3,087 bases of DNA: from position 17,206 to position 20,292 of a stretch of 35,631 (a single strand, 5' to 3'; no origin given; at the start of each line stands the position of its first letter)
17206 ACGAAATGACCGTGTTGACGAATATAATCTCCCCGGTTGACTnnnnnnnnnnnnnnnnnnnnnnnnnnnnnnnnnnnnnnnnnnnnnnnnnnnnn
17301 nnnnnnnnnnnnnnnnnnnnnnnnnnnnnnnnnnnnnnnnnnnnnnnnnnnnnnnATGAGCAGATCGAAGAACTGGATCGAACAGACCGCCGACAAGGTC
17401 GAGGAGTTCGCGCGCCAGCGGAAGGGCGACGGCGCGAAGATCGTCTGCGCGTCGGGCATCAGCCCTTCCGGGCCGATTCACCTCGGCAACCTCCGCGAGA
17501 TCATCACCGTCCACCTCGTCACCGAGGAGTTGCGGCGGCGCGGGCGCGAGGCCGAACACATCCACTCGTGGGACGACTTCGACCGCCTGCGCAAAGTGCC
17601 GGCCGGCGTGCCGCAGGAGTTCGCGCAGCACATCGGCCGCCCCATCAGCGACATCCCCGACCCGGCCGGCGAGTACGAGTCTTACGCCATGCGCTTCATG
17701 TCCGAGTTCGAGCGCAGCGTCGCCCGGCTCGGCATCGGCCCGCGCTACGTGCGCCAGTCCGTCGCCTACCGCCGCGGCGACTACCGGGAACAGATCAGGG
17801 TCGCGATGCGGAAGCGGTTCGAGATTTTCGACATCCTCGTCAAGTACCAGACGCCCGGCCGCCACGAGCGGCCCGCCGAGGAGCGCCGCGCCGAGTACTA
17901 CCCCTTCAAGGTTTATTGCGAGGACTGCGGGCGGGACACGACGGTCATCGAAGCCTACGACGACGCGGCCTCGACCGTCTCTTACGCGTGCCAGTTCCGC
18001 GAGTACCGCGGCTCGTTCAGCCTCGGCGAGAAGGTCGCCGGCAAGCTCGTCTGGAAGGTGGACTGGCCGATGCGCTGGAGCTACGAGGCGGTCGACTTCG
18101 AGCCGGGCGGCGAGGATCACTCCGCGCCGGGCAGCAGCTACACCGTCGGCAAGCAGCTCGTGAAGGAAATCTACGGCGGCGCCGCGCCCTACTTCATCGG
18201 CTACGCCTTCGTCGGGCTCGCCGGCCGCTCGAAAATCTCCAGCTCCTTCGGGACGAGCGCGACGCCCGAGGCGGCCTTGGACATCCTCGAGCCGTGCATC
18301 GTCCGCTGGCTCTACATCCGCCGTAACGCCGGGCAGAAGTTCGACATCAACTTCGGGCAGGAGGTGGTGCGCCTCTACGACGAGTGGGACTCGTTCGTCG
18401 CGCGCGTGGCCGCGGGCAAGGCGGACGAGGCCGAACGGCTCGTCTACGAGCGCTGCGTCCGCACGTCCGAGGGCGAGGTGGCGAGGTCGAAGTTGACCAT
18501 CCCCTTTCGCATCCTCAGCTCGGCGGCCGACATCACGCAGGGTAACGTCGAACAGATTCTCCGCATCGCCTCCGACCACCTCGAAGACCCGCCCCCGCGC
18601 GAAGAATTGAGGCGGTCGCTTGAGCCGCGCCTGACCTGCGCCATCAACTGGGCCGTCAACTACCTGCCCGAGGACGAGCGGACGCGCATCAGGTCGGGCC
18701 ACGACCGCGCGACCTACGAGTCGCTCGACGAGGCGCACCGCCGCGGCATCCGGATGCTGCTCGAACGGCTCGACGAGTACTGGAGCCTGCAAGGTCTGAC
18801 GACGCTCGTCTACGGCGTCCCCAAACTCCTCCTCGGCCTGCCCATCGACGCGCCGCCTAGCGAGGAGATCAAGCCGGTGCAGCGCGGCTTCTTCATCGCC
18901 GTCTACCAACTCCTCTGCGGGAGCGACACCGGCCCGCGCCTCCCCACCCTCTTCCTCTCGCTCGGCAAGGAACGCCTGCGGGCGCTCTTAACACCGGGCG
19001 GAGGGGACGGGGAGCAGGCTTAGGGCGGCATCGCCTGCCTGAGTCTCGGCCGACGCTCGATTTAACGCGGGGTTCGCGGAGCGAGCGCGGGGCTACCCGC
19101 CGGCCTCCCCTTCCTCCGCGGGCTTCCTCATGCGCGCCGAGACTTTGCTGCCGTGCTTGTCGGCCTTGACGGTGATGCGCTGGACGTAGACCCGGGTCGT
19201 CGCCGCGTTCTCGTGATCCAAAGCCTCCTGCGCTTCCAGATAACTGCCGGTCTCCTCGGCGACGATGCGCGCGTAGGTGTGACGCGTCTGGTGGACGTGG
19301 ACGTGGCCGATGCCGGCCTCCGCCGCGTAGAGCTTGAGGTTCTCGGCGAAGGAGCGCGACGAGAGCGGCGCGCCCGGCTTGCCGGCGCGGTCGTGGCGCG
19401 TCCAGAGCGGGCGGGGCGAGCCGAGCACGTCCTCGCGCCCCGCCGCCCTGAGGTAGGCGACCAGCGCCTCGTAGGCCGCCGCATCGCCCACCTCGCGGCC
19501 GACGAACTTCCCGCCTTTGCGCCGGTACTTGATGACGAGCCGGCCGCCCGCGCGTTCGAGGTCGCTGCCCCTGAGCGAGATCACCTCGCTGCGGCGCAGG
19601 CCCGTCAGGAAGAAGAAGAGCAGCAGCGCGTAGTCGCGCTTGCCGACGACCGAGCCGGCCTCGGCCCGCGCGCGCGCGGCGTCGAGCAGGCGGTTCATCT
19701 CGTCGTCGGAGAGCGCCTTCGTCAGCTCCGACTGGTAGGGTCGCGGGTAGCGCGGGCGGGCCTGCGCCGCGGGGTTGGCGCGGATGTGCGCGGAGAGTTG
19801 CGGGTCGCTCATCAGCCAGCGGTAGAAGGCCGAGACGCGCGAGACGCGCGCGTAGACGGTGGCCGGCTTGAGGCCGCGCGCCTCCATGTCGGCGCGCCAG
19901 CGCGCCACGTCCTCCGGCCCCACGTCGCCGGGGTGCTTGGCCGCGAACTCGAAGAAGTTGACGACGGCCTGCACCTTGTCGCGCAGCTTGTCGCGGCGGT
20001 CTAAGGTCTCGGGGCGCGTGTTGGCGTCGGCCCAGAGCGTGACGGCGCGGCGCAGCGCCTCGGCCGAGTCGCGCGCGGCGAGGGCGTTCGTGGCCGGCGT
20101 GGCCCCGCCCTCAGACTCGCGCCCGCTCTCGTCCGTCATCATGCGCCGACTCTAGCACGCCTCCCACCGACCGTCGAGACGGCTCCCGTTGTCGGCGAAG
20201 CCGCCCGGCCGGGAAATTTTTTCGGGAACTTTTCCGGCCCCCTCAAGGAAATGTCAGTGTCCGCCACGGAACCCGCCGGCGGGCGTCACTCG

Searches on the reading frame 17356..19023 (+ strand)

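Call 7: search_protein_families(library=pfam, proteins=[window:17356-19023:+], max_evalue=0.001)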
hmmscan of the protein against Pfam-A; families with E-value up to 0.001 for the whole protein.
window:17356-19023:+ (555 aa): 1 family
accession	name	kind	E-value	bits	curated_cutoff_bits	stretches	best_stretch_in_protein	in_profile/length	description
PF01921.24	tRNA-synt_1f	-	2e-106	356.4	27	1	5-361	1-351/360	tRNA synthetases class I (K)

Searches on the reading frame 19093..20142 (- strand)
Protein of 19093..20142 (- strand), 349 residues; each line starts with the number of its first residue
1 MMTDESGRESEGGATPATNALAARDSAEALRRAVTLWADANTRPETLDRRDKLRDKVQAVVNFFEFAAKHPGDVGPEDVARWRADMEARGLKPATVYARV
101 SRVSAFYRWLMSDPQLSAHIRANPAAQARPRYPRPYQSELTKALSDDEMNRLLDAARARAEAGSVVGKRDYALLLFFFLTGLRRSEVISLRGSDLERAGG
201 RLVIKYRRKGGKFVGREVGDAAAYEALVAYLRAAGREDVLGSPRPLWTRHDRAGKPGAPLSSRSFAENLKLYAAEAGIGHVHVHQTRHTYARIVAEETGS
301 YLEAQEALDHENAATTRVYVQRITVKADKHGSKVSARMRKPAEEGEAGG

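Call 7: search_protein_families(library=pfam, proteins=[window:19093-20142:-], max_evalue=0.001)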
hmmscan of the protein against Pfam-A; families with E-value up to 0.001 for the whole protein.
window:19093-20142:- (349 aa): 2 families
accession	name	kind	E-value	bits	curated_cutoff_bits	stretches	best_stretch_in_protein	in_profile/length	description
PF00589.27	Phage_integrase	-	1.8e-21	77.1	27.1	1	143-321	2-167/172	Phage integrase family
PF13495.12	Phage_int_SAM_4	-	0.00067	20.4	27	0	58-114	24-82/85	Phage integrase, N-terminal SAM-like domain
